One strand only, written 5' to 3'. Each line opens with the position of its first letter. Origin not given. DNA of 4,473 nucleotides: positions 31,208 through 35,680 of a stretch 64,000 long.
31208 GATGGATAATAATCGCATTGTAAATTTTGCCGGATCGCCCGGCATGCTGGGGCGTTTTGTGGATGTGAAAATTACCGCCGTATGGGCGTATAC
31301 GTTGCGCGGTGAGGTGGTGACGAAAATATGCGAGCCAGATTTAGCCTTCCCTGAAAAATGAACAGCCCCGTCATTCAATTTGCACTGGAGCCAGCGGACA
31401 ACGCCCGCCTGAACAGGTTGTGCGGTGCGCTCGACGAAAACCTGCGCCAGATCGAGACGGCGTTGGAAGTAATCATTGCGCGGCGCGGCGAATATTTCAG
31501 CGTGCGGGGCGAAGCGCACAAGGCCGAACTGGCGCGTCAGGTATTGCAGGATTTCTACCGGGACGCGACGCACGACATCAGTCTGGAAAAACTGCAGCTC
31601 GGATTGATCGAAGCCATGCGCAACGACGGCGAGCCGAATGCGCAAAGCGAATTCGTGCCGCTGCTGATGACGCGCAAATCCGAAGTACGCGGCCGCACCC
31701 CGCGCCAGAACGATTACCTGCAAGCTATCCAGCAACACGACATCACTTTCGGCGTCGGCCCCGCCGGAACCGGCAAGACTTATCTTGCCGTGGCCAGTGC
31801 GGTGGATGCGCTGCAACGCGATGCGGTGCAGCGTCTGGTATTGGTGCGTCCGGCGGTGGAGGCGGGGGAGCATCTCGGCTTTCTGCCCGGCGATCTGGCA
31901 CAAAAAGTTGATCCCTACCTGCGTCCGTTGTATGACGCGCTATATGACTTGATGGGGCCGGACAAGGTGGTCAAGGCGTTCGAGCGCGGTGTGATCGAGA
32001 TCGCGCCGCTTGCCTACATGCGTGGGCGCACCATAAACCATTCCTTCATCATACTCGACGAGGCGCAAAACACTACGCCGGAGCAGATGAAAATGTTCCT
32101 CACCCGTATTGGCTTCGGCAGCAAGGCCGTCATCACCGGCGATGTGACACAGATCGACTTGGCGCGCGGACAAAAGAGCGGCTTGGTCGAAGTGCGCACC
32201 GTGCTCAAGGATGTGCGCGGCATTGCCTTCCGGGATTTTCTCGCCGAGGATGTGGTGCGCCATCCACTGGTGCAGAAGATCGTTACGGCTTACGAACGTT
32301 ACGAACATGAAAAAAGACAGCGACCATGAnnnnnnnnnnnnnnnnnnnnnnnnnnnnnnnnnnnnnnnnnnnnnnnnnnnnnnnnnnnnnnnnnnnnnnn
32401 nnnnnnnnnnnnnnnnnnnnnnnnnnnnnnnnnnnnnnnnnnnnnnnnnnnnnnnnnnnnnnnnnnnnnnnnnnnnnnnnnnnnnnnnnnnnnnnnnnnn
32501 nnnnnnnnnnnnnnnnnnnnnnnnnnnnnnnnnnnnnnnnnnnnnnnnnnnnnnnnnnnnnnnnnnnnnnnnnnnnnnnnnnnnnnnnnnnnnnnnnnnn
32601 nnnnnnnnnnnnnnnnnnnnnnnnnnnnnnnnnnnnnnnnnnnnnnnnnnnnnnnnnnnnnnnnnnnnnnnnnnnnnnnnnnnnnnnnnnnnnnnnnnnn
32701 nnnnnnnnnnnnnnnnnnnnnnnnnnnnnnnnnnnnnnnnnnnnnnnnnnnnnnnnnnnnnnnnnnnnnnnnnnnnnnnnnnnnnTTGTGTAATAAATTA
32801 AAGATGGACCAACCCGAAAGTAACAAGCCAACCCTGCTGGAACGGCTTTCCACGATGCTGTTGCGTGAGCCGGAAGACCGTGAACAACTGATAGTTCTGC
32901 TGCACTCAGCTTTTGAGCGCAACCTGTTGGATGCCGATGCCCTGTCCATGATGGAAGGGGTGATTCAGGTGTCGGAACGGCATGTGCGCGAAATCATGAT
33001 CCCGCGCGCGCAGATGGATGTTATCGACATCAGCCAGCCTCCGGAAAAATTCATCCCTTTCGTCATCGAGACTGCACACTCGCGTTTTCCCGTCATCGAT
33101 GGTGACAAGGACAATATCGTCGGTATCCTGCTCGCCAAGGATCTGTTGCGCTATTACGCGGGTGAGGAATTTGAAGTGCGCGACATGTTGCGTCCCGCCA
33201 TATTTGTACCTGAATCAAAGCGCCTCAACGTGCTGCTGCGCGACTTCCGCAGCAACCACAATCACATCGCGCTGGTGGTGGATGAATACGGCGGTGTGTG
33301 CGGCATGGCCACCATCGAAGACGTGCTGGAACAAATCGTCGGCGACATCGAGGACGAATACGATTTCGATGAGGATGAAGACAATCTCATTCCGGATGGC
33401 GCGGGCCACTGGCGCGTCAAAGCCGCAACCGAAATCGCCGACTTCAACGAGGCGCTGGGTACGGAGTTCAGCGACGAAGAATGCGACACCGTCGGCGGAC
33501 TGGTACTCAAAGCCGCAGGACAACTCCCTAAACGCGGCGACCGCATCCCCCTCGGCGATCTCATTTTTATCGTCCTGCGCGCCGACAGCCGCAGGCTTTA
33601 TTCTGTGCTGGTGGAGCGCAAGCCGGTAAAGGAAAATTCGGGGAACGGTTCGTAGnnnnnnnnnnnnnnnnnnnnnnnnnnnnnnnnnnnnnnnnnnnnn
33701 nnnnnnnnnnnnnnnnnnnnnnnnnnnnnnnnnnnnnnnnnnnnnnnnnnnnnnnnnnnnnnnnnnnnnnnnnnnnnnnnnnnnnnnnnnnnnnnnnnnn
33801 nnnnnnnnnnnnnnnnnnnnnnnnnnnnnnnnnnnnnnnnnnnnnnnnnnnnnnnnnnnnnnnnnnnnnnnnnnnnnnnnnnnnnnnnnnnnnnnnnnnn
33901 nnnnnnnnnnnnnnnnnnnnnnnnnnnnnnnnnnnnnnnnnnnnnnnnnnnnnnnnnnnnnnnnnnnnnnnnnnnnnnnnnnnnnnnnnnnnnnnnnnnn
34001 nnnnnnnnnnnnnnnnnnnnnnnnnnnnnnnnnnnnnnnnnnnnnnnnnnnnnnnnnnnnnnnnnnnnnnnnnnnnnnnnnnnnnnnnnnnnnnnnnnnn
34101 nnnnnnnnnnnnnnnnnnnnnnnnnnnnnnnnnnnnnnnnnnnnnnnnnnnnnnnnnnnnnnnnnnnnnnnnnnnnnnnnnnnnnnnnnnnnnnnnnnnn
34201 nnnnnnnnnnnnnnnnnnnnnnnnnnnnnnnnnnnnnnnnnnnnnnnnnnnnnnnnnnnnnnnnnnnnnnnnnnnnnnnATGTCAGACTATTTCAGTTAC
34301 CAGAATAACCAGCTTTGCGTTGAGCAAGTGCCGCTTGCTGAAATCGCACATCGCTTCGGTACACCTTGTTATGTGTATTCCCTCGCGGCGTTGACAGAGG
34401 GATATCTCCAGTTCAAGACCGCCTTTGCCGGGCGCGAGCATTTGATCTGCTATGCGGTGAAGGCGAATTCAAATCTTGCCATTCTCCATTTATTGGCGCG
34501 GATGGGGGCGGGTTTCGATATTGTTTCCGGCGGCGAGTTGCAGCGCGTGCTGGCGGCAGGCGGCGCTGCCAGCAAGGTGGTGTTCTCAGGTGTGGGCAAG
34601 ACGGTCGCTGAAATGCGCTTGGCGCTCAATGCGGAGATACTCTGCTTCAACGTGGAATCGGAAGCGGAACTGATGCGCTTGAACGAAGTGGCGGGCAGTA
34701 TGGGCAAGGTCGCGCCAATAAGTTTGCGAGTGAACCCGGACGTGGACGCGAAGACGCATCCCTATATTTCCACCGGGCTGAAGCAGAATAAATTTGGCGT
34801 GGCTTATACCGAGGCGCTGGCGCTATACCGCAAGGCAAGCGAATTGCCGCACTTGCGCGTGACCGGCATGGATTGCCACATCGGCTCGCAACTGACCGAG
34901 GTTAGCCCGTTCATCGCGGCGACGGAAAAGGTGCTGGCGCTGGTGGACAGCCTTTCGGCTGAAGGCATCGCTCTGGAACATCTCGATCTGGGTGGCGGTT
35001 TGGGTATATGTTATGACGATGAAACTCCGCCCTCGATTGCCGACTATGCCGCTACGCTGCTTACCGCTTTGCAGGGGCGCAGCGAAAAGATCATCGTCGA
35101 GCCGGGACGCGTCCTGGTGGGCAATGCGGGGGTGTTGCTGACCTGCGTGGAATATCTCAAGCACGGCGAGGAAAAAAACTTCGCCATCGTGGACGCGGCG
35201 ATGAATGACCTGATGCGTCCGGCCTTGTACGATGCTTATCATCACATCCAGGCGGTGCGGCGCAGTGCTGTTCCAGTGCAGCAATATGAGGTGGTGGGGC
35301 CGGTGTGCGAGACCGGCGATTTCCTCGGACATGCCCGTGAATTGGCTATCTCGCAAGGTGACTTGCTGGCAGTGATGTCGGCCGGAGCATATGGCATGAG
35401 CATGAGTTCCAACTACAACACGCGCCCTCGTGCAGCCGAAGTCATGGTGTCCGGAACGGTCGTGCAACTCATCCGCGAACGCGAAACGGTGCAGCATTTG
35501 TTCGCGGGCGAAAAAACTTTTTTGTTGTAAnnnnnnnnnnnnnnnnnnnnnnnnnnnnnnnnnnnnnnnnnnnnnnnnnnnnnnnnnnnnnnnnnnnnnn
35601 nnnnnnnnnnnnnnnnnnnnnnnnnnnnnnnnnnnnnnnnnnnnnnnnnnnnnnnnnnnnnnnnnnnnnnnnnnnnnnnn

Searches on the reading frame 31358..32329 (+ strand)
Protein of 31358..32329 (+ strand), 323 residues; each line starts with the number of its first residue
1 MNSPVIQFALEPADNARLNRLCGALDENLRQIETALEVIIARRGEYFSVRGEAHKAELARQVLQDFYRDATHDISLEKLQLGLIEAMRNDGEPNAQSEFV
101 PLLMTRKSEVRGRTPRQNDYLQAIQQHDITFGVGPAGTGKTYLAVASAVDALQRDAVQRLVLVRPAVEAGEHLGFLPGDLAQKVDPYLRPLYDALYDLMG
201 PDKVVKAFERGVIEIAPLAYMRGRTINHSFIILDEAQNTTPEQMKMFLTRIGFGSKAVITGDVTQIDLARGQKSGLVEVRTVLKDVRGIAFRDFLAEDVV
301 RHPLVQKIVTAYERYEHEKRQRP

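Call 74: search_protein_families(library=pfam, proteins=[window:31358-32329:+], max_evalue=0.000001)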
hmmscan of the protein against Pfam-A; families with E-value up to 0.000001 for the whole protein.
window:31358-32329:+ (323 aa): 1 family
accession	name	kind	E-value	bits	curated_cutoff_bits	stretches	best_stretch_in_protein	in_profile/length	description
PF02562.22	PhoH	-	2.2e-96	321.6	27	1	110-313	2-205/205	PhoH-like protein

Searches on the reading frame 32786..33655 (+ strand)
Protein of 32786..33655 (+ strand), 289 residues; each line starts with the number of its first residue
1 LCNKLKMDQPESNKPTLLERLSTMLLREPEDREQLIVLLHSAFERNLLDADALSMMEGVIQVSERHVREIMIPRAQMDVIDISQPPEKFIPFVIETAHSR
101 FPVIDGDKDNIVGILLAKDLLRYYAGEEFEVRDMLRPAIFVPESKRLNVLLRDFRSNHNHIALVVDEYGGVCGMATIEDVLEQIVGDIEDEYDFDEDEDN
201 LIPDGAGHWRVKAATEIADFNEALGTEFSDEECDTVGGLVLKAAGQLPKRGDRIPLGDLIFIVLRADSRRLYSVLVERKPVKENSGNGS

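Call 75: search_protein_families(library=pfam, proteins=[window:32786-33655:+], max_evalue=0.000001)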
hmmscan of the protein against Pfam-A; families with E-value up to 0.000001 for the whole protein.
window:32786-33655:+ (289 aa): 3 families
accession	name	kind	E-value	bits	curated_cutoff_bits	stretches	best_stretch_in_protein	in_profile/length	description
PF03471.22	CorC_HlyC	-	1.7e-19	70.1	27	1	205-279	4-80/81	Transporter associated domain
PF21917.1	NMB0537_N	-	5.1e-18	64.9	23.9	1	27-62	1-36/36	N-terminal region of NMB0537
PF00571.33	CBS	-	5.7e-16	59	24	1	131-185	1-56/57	CBS domain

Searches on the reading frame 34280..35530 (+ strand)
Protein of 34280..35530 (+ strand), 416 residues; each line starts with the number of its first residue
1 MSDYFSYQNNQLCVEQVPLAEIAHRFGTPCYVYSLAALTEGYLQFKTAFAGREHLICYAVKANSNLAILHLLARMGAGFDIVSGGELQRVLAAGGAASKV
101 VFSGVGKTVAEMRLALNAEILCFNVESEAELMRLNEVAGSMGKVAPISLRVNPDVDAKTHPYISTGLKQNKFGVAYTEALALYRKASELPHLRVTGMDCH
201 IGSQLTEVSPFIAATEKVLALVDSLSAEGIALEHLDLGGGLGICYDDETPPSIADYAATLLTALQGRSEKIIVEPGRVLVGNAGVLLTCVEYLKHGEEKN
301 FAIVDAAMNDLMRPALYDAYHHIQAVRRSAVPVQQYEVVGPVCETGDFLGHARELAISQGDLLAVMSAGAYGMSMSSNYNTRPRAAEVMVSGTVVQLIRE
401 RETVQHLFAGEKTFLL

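Call 75: search_protein_families(library=pfam, proteins=[window:34280-35530:+], max_evalue=0.000001)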
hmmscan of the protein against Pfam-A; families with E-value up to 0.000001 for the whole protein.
window:34280-35530:+ (416 aa): 2 families
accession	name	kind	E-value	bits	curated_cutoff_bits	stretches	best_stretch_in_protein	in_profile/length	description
PF02784.22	Orn_Arg_deC_N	-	7.5e-71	238.8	23.4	1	38-280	4-246/247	Pyridoxal-dependent decarboxylase, pyridoxal binding domain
PF00278.28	Orn_DAP_Arg_deC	-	1.7e-28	99.2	23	1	30-369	1-95/95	Pyridoxal-dependent decarboxylase, C-terminal sheet domain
